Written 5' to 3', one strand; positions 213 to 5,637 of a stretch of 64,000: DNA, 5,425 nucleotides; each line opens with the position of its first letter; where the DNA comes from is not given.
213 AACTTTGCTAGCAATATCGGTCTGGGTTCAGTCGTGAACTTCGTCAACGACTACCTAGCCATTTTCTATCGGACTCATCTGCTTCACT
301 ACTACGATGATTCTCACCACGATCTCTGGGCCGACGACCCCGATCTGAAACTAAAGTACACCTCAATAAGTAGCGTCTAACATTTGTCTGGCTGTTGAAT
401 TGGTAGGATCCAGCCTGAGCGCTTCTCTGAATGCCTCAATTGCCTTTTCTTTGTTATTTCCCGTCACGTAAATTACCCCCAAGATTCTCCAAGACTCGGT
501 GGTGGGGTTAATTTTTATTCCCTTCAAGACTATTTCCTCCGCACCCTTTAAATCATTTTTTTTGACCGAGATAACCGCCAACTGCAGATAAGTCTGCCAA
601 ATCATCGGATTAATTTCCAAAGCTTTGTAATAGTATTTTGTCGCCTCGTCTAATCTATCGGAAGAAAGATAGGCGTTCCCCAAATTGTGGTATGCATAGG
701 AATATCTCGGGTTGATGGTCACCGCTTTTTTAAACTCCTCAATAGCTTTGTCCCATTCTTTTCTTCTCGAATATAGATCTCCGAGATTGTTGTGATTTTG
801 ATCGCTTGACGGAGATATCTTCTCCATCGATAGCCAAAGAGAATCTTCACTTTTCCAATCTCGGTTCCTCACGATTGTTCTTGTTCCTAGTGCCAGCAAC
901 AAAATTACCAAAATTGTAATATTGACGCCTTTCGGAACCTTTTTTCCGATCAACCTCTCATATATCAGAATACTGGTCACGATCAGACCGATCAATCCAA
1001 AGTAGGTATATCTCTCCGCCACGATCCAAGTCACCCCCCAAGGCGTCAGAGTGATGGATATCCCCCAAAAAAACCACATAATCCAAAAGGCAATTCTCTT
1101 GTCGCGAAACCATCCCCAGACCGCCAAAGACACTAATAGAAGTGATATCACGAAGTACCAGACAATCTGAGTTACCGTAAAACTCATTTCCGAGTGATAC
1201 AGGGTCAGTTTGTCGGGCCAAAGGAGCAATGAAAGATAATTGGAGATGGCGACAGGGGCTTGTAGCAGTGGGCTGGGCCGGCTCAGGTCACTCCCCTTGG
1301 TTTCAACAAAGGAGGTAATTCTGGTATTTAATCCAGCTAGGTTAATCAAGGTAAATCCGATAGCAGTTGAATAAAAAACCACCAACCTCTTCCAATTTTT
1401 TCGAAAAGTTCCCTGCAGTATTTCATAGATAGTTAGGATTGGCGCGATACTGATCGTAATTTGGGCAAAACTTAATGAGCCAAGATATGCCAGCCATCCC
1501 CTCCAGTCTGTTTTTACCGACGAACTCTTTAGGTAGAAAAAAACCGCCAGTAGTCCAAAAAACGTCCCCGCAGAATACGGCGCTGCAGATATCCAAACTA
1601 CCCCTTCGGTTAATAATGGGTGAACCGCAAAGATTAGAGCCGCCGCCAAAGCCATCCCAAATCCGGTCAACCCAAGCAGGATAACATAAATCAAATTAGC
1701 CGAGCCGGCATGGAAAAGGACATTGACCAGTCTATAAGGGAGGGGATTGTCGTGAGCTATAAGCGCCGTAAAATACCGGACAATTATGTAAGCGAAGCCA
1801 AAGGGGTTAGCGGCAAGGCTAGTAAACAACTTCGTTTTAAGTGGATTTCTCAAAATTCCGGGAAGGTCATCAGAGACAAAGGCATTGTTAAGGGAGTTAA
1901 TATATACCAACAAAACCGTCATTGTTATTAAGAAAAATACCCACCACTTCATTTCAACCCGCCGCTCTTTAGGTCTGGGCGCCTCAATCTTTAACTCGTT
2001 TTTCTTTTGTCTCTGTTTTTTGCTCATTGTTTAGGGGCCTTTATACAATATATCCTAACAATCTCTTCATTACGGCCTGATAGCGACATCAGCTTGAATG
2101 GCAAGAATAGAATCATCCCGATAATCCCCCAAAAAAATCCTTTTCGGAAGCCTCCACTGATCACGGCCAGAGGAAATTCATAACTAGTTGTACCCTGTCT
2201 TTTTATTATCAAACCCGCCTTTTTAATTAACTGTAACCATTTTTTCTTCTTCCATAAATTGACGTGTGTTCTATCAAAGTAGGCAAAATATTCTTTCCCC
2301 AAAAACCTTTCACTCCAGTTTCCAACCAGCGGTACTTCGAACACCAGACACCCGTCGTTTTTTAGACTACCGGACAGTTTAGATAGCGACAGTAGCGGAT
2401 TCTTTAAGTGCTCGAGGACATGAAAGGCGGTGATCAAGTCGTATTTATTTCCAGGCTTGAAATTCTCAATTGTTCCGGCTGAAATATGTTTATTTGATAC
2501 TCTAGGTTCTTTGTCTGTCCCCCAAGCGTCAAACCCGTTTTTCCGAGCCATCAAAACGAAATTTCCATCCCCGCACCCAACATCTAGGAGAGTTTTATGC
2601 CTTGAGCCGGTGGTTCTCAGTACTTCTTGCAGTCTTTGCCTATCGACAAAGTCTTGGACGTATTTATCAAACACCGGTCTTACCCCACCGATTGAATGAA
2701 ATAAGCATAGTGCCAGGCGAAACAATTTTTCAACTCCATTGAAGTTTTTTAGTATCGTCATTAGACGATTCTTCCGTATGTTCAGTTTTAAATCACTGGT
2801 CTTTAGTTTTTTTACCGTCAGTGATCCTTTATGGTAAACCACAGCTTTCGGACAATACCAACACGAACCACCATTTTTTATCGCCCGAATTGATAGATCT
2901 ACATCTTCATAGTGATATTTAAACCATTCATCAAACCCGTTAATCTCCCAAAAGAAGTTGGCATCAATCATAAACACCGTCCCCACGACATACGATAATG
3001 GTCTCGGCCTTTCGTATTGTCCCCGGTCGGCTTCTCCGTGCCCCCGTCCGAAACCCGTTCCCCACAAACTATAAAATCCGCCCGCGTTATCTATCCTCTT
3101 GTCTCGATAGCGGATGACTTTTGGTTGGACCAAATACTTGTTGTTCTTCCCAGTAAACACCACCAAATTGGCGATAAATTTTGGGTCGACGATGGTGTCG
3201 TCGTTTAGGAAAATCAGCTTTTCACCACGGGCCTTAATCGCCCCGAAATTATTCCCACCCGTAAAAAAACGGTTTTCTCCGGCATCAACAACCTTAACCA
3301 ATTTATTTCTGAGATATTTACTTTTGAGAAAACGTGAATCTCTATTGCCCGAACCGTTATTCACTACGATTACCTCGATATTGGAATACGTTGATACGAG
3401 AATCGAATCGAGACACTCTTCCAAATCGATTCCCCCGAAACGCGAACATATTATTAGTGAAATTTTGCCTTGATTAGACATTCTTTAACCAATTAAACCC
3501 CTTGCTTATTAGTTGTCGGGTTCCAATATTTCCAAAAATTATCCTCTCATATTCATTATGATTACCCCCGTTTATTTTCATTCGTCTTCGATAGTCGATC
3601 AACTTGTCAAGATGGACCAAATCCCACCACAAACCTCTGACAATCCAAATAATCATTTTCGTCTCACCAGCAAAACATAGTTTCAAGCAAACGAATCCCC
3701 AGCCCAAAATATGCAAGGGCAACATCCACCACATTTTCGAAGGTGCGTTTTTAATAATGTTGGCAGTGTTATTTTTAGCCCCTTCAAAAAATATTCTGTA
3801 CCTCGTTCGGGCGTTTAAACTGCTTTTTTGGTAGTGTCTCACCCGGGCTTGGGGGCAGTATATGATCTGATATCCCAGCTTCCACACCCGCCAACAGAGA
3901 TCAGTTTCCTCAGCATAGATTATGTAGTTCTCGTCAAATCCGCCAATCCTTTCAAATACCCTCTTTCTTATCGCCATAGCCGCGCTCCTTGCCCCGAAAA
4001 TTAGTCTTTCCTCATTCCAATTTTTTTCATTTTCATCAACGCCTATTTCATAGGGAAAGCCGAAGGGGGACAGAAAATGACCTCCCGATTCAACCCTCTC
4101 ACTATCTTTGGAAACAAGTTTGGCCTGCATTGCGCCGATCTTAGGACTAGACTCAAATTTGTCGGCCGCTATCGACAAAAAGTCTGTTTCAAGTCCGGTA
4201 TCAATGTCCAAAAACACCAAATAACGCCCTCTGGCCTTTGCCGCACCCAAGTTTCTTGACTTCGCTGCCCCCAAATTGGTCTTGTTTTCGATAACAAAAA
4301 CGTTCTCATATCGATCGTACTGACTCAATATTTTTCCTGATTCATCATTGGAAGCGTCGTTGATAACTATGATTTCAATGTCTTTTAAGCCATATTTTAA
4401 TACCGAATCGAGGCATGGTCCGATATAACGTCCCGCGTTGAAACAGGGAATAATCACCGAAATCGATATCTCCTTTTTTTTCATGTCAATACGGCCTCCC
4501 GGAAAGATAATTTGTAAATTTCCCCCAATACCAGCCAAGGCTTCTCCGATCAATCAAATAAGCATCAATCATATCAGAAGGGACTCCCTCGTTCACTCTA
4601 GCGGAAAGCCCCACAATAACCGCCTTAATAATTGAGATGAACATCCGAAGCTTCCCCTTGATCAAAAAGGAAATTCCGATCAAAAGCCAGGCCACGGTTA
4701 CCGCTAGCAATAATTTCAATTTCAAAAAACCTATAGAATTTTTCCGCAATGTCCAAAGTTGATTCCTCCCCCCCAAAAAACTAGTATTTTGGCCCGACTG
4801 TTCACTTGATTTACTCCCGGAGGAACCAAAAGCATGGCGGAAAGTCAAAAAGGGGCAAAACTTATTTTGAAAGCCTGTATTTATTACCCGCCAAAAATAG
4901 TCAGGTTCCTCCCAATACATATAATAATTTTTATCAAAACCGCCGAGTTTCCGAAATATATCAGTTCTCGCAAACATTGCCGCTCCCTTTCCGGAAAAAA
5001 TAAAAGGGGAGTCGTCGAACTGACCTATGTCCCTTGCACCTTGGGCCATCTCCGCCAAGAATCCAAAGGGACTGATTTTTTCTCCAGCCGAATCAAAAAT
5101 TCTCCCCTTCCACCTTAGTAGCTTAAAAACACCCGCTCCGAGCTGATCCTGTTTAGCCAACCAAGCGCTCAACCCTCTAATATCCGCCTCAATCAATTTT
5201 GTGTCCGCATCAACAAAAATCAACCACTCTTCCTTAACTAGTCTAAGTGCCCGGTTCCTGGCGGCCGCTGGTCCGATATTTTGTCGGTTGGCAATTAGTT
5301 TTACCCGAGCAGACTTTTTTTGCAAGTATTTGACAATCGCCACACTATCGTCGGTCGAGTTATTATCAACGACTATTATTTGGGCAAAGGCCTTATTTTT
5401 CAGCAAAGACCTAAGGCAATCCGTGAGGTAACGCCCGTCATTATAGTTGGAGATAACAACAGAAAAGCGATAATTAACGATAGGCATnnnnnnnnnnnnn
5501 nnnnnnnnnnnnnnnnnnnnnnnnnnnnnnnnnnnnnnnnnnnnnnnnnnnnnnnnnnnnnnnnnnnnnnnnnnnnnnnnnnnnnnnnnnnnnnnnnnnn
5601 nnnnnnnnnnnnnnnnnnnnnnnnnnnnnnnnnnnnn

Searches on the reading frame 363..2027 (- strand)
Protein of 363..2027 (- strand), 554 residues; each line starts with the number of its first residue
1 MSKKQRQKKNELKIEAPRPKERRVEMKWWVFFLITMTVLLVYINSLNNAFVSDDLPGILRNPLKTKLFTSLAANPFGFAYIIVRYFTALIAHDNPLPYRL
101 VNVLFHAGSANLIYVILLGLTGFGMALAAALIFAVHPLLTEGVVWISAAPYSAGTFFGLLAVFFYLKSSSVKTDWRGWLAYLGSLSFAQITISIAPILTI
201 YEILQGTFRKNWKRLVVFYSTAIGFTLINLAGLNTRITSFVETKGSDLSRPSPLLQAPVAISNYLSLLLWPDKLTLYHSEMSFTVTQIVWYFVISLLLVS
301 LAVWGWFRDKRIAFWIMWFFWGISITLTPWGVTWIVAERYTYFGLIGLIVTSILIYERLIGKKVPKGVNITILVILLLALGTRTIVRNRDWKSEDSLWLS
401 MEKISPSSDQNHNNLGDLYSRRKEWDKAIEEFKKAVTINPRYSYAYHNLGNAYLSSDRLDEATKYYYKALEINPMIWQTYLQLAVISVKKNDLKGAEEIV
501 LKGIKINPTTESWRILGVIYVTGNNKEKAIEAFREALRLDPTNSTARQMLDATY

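Call 44: search_protein_families(library=pfam, proteins=[window:363-2027:-], max_evalue=0.00001)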
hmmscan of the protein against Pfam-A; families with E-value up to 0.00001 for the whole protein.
window:363-2027:- (554 aa): 13 families
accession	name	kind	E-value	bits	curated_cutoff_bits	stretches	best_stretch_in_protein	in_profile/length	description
PF00515.34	TPR_1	-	2.9e-28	96.9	27.8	2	444-474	2-32/34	Tetratricopeptide repeat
PF07719.23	TPR_2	-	8.2e-26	88.4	27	2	412-441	4-33/34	Tetratricopeptide repeat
PF13181.12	TPR_8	-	7.7e-25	85.3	25.7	1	445-474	3-32/34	Tetratricopeptide repeat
PF13414.12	TPR_11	-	1.9e-16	59.9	26.8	1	416-454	1-39/42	TPR repeat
PF13431.12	TPR_17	-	1.2e-15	56.8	24.4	0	432-462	2-32/34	Tetratricopeptide repeat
PF13428.12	TPR_14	-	9.9e-14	50.9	23.5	0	511-550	2-41/44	Tetratricopeptide repeat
PF13424.12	TPR_12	-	1.4e-13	51.3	30.1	1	412-472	6-74/77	Tetratricopeptide repeat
PF13432.12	TPR_16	-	1.8e-11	44.7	32.7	0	415-474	3-62/65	Tetratricopeptide repeat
PF14559.12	TPR_19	-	2.2e-11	44.3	25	0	423-465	5-47/68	Tetratricopeptide repeat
PF13176.12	TPR_7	-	2.3e-11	43.3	27.9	0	445-472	1-28/36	Tetratricopeptide repeat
PF13374.12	TPR_10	-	2.6e-11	43.6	27.5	0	445-472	4-31/42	Tetratricopeptide repeat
PF23914.1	TPR_CcmH_CycH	-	2.9e-09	37.4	42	0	511-547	51-87/158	Cytochrome c-type biogenesis protein H TPR domain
PF13174.12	TPR_6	-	3.4e-06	27.8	26.3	0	516-542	6-32/33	Tetratricopeptide repeat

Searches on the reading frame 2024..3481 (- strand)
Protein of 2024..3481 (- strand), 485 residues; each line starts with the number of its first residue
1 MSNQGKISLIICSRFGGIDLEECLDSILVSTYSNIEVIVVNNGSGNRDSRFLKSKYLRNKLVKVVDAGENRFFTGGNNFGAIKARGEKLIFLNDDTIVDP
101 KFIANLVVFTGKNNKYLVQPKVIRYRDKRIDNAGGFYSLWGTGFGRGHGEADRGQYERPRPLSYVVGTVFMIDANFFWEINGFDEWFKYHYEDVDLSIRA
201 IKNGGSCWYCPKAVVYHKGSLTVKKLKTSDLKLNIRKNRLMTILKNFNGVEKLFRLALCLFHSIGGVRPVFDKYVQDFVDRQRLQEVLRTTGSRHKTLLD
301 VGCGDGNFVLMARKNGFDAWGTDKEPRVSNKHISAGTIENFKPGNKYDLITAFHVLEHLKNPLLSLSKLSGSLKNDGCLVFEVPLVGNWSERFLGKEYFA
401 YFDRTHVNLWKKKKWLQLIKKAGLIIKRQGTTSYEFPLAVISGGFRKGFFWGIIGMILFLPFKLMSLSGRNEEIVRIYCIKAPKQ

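Call 44: search_protein_families(library=pfam, proteins=[window:2024-3481:-], max_evalue=0.00001)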
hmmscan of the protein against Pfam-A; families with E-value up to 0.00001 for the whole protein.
window:2024-3481:- (485 aa): 8 families
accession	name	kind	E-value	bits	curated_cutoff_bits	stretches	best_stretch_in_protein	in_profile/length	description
PF13489.12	Methyltransf_23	-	2e-23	83.4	27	1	286-424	15-159/164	Methyltransferase domain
PF00535.33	Glycos_transf_2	-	1.9e-17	64.2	23.3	1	10-177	3-164/168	Glycosyl transferase family 2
PF13641.12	Glyco_tranf_2_3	-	1.7e-10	41.7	27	1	7-222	3-213/230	Glycosyltransferase like family 2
PF13632.12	Glyco_trans_2_3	-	2.6e-10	40.9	27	1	90-227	3-133/198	Glycosyl transferase family group 2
PF08242.18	Methyltransf_12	-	4.6e-09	37.3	30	1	299-379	1-98/98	Methyltransferase domain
PF08241.18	Methyltransf_11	-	3.7e-08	34.3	21.2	1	299-381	1-95/95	Methyltransferase domain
PF10111.15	Glyco_tranf_2_2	-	2.4e-06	27.7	27.3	0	30-217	23-216/276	Glycosyltransferase like family 2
PF13847.12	Methyltransf_31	-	5.9e-06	26.5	27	0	295-423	4-145/145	Methyltransferase domain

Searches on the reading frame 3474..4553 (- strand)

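Call 44: search_protein_families(library=pfam, proteins=[window:3474-4553:-], max_evalue=0.00001)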
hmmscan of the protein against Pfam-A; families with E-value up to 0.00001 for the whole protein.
window:3474-4553:- (359 aa): 4 families
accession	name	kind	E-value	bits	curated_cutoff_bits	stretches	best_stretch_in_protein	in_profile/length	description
PF00535.33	Glycos_transf_2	-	2.2e-29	103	23.3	1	32-201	1-165/168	Glycosyl transferase family 2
PF13641.12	Glyco_tranf_2_3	-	5.5e-20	72.8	27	1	31-251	3-222/230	Glycosyltransferase like family 2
PF10111.15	Glyco_tranf_2_2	-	2.2e-14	54.1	27.3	1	32-263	1-239/276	Glycosyltransferase like family 2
PF13632.12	Glyco_trans_2_3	-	3.9e-10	40.3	27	1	112-287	2-172/198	Glycosyl transferase family group 2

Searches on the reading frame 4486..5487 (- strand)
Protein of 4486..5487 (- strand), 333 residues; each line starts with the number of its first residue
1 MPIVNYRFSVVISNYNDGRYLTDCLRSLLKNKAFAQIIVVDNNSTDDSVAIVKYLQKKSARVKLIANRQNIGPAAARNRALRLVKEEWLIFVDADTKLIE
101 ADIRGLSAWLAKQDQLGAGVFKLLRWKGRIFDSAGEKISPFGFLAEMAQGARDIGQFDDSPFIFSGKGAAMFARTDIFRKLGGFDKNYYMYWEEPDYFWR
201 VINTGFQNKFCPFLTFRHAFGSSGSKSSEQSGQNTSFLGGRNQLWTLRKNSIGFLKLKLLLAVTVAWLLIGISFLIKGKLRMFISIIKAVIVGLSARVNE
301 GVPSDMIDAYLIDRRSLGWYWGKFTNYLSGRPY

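Call 44: search_protein_families(library=pfam, proteins=[window:4486-5487:-], max_evalue=0.00001)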
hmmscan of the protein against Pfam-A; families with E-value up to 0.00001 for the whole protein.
window:4486-5487:- (333 aa): 4 families
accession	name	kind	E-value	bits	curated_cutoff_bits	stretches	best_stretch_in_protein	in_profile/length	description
PF00535.33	Glycos_transf_2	-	8.3e-25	88.1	23.3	1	9-112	1-105/168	Glycosyl transferase family 2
PF13641.12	Glyco_tranf_2_3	-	1.9e-13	51.4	27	1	7-230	2-223/230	Glycosyltransferase like family 2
PF10111.15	Glyco_tranf_2_2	-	1.8e-07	31.4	27.3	1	10-96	2-92/276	Glycosyltransferase like family 2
PF13704.12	Glyco_tranf_2_4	-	3.4e-06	27.9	27.5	1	16-99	2-85/98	Glycosyl transferase family 2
